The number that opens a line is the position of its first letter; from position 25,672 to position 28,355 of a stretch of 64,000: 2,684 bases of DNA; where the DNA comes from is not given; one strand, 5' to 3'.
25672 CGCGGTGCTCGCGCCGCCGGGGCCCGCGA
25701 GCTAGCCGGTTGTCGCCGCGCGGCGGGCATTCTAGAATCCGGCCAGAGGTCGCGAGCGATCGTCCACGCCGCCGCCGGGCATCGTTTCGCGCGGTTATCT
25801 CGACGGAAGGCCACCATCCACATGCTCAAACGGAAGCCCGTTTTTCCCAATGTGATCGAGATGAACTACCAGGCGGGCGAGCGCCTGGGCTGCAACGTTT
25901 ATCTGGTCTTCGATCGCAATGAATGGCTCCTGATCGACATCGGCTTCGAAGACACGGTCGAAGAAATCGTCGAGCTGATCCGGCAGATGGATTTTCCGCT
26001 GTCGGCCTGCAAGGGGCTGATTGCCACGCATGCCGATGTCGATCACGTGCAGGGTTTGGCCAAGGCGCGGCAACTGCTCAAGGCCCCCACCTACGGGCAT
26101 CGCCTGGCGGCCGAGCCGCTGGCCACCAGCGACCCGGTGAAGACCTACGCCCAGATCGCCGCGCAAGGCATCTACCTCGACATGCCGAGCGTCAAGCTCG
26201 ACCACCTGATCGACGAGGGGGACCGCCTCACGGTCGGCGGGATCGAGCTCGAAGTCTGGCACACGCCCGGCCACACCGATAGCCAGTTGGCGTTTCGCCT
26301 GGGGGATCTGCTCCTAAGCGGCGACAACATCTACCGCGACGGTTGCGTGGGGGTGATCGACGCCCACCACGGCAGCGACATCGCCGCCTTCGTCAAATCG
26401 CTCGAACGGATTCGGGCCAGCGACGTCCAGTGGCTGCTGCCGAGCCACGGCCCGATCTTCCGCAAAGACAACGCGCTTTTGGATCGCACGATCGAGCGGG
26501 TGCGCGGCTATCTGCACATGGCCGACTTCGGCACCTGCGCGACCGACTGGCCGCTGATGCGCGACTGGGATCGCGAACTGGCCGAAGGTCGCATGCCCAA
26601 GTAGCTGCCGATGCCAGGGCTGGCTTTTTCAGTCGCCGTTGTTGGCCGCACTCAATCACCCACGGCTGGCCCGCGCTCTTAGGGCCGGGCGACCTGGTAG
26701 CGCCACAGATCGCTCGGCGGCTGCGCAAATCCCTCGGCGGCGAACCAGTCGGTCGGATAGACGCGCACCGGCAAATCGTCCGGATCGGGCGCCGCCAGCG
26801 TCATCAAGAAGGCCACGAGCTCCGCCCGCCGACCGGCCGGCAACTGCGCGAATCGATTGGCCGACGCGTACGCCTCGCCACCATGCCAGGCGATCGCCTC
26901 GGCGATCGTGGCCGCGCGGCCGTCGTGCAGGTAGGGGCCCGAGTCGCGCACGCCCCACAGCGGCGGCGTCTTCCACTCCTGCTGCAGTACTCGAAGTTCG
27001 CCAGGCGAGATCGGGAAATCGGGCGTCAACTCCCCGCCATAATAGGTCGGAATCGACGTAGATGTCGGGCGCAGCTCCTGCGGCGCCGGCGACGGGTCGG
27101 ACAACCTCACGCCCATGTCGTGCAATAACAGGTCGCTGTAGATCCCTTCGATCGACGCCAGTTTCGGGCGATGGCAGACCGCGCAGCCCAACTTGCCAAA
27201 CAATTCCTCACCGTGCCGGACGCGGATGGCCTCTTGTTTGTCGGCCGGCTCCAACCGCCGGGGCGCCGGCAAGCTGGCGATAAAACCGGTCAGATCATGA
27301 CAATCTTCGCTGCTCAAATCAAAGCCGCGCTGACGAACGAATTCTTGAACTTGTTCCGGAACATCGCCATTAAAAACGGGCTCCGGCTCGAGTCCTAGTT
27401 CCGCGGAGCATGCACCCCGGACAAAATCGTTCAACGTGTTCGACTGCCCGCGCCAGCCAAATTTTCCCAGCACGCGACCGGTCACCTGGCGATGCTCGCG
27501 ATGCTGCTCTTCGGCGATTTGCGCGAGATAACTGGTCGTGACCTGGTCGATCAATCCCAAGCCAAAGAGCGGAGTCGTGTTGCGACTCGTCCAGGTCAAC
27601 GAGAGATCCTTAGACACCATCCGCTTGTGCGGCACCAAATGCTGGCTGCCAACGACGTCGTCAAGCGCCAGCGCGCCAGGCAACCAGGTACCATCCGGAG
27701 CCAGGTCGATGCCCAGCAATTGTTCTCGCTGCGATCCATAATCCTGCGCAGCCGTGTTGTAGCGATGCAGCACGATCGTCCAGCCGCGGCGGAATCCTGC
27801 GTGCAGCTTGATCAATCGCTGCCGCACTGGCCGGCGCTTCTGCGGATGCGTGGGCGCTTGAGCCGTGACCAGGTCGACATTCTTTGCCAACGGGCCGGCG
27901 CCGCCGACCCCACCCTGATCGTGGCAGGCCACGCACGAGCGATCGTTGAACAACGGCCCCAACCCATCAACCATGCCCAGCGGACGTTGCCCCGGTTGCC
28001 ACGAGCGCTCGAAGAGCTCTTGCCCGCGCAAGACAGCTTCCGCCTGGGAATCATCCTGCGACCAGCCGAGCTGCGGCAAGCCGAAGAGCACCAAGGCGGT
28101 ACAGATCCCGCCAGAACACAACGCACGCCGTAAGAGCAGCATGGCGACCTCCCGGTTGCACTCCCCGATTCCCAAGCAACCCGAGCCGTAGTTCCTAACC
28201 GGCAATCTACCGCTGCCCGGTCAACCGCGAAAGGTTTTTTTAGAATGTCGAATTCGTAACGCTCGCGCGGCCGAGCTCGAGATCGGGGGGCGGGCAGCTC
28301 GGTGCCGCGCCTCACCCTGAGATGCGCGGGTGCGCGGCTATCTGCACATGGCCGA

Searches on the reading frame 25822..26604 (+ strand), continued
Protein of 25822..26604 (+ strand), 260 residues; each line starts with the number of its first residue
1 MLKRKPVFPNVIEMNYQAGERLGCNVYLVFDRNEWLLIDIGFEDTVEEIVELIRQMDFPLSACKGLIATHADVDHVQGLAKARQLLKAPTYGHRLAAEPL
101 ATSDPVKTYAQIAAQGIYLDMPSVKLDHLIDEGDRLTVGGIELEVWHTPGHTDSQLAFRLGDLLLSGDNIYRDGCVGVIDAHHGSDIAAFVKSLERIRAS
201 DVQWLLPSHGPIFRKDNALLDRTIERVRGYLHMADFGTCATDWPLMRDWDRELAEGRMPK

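Call 70: search_protein_families(library=pfam, proteins=[L027:11054-11584:+, L027:11610-12857:-, L027:13470-14693:-, L027:14650-15879:+, L027:14473-15780:-, L027:10920-11522:+], max_evalue=0.001)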
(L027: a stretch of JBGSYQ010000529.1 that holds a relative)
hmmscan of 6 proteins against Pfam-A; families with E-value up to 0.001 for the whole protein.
L027:11054-11584:+ (176 aa): 0 families

L027:11610-12857:- (415 aa): 4 families
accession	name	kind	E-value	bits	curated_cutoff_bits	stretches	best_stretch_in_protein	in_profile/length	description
PF01546.33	Peptidase_M20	-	7.8e-34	117.8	24.6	1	96-409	1-205/206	Peptidase family M20/M25/M40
PF07687.19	M20_dimer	-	3.9e-20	72.2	21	1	204-309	1-100/107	Peptidase dimerisation domain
PF04389.22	Peptidase_M28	-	2.5e-09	37.6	21.3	1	77-179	1-79/193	Peptidase family M28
PF05343.19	Peptidase_M42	-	3.7e-09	36.5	23.2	1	109-176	114-178/292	M42 glutamyl aminopeptidase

L027:13470-14693:- (407 aa): 0 families

L027:14650-15879:+ (409 aa): 1 family
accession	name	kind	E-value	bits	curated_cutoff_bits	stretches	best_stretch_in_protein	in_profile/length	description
PF00346.24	Complex1_49kDa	-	4.2e-105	351.1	24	1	136-409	1-271/271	Respiratory-chain NADH dehydrogenase, 49 Kd subunit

L027:14473-15780:- (435 aa): 0 families

L027:10920-11522:+ (200 aa): 0 families

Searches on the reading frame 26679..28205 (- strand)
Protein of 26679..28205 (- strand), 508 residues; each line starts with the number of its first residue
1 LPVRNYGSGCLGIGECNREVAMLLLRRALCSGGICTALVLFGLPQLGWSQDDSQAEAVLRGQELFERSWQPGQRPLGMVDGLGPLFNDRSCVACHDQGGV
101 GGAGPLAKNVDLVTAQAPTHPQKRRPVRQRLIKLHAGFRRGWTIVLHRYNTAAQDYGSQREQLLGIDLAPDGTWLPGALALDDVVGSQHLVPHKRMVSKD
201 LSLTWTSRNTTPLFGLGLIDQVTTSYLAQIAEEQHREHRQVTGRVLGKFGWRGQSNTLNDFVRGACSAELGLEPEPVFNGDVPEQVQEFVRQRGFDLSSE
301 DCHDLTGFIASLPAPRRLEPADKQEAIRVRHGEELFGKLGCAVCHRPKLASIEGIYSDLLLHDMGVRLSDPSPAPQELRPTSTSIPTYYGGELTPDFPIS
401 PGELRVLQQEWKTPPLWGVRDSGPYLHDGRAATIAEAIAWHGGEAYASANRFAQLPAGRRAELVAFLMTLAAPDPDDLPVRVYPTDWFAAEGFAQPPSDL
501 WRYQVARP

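Call 4: search_protein_families(library=pfam, proteins=[window:26679-28205:-])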
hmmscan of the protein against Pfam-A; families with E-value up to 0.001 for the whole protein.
window:26679-28205:- (508 aa): 3 families
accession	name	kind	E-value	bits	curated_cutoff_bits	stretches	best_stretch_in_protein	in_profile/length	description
PF06537.16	DHOR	-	1.4e-31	110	22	2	409-470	432-499/499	Di-haem oxidoreductase, putative peroxidase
PF00034.26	Cytochrom_C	-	2.8e-07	32.2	21.3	0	331-385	3-27/90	Cytochrome c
PF13442.11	Cytochrome_CBB3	-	0.00028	21.6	27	0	89-109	12-30/68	Cytochrome C oxidase, cbb3-type, subunit III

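Call 17: find_encoding_contigs(protein=window:26679-28142:-, flank=10000, max_places=10)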
Protein window:26679-28142:- (487 aa): 3 contigs read that carry it; 3 places shown.
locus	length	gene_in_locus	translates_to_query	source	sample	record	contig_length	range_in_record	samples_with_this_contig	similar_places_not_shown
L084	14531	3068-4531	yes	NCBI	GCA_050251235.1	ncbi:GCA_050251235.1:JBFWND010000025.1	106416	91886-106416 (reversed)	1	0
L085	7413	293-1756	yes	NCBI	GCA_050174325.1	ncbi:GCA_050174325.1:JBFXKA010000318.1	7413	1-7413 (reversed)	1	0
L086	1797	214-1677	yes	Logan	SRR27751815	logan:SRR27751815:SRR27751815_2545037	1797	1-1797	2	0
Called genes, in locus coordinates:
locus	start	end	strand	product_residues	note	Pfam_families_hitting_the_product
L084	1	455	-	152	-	?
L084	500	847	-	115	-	-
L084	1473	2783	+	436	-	PF06965:Na_H_antiport_1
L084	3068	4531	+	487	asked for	PF00034:Cytochrom_C (faint), PF06537:DHOR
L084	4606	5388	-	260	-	PF00753:Lactamase_B, PF19583:ODP (weak)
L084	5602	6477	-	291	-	PF01370:Epimerase, PF02254:TrkA_N (weak), PF13460:NAD_binding_10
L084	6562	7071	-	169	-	PF03652:RuvX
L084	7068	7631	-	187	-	PF04468:PSP1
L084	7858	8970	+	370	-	PF04055:Radical_SAM, PF06968:BATS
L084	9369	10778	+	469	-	PF13175:AAA_15 (weak), PF13304:AAA_21, PF13175:AAA_15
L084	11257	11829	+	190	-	PF00565:SNase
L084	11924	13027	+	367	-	PF00144:Beta-lactamase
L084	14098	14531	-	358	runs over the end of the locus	PF01883:FeS_assembly_P, PF09140:MipZ (weak), PF10609:ParA, PF13614:AAA_31 (weak), PF01656:CbiA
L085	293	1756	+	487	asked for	PF00034:Cytochrom_C (faint), PF06537:DHOR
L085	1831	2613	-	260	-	PF00753:Lactamase_B, PF19583:ODP (weak)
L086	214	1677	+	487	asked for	PF00034:Cytochrom_C (faint), PF06537:DHOR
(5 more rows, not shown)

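Call 19: find_homologous_proteins(query=window:26679-28142:-)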
Query window:26679-28142:- (487 aa): 4216 proteins with E <= 0.001 among 8000 candidates; the best 120 are listed.
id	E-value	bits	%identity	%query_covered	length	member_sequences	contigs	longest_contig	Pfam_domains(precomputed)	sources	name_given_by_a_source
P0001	0.0e+0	1137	100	100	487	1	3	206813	PF06537.17,PF00034.27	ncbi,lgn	ncbi:MAG: di-heme oxidoredictase family protein [Pirellulales bacterium]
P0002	2.6e-204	698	65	95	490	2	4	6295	PF06537.17,PF00034.27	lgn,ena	-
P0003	5.3e-190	650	66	89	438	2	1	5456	PF06537.17,PF00034.27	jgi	jgi:CxxC motif-containing protein (DUF1111 family)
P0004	3.2e-186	638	65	89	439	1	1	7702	PF06537.17,PF00034.27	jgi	jgi:CxxC motif-containing protein (DUF1111 family)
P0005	6.0e-154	531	52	97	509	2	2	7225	PF06537.17,PF00034.27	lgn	-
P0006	1.3e-149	517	53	92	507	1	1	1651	PF06537.17,PF00034.27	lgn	-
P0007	1.9e-149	517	50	99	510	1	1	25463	PF06537.17,PF00034.27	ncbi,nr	ncbi:MAG: c-type cytochrome [Pirellulales bacterium]|nr:c-type cytochrome [Pirellulales bacterium]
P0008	9.7e-148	511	52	94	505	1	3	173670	PF06537.17,PF00034.27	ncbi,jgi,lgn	-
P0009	1.4e-145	504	51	97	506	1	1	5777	PF06537.17,PF00034.27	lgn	-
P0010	5.5e-142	492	48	99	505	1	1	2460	PF06537.17,PF00034.27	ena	-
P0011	7.8e-141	488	47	99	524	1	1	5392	PF06537.17,PF00034.27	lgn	-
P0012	3.2e-139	483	49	97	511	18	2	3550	PF06537.17,PF00034.27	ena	-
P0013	1.4e-133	464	46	99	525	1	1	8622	PF06537.17,PF00034.27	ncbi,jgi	jgi:CxxC motif-containing protein (DUF1111 family)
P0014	4.1e-127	443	50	86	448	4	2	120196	PF06537.17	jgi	jgi:CxxC motif-containing protein (DUF1111 family)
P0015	3.9e-123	430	50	91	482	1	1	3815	PF06537.17,PF00034.27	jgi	jgi:CxxC motif-containing protein (DUF1111 family)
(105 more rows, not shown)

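Call 20: find_encoding_contigs(protein=P0002, flank=10000, max_places=4)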
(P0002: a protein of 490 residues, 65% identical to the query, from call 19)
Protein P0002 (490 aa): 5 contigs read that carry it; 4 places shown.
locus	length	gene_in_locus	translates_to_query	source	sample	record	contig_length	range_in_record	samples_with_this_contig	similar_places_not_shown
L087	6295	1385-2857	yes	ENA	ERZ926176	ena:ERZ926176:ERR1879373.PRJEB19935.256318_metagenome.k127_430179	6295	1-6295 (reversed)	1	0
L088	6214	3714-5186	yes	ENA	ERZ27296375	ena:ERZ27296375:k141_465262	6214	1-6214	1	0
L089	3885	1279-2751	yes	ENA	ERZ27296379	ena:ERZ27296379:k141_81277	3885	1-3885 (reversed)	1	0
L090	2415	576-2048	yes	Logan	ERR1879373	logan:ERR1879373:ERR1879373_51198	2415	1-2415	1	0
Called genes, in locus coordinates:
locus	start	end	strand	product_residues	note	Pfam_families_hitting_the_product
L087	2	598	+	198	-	?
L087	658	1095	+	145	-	-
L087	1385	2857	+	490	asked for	PF00034:Cytochrom_C (faint), PF06537:DHOR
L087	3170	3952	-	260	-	PF00753:Lactamase_B, PF19583:ODP (weak)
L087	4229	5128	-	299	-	PF01370:Epimerase, PF02254:TrkA_N (weak), PF13460:NAD_binding_10 (weak)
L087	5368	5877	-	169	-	PF03652:RuvX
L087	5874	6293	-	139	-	?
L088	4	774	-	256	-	PF00440:TetR_N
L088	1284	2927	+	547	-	-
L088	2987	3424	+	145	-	-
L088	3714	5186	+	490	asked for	PF00034:Cytochrom_C (faint), PF06537:DHOR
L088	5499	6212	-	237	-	?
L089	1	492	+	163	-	?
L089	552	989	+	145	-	-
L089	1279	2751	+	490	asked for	PF00034:Cytochrom_C (faint), PF06537:DHOR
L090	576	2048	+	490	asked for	PF00034:Cytochrom_C (faint), PF06537:DHOR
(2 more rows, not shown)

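Call 21: find_encoding_contigs(protein=P0004, flank=10000, max_places=4)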
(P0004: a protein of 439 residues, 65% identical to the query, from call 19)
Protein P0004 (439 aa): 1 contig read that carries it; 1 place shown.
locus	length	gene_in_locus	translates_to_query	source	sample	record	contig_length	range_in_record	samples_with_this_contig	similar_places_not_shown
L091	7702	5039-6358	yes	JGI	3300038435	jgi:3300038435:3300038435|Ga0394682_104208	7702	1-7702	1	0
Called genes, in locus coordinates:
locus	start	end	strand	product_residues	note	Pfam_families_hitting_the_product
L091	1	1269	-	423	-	?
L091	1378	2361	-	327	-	PF08450:SGL, PF01436:NHL (faint)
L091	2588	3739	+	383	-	PF01168:Ala_racemase_N, PF14031:D-ser_dehydrat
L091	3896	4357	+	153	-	PF20434:BD-FAE, PF07859:Abhydrolase_3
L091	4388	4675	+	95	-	PF00326:Peptidase_S9, PF20434:BD-FAE (faint)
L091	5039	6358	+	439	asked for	PF00034:Cytochrom_C (faint), PF06537:DHOR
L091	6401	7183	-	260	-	PF00753:Lactamase_B, PF19583:ODP (faint)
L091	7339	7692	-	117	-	-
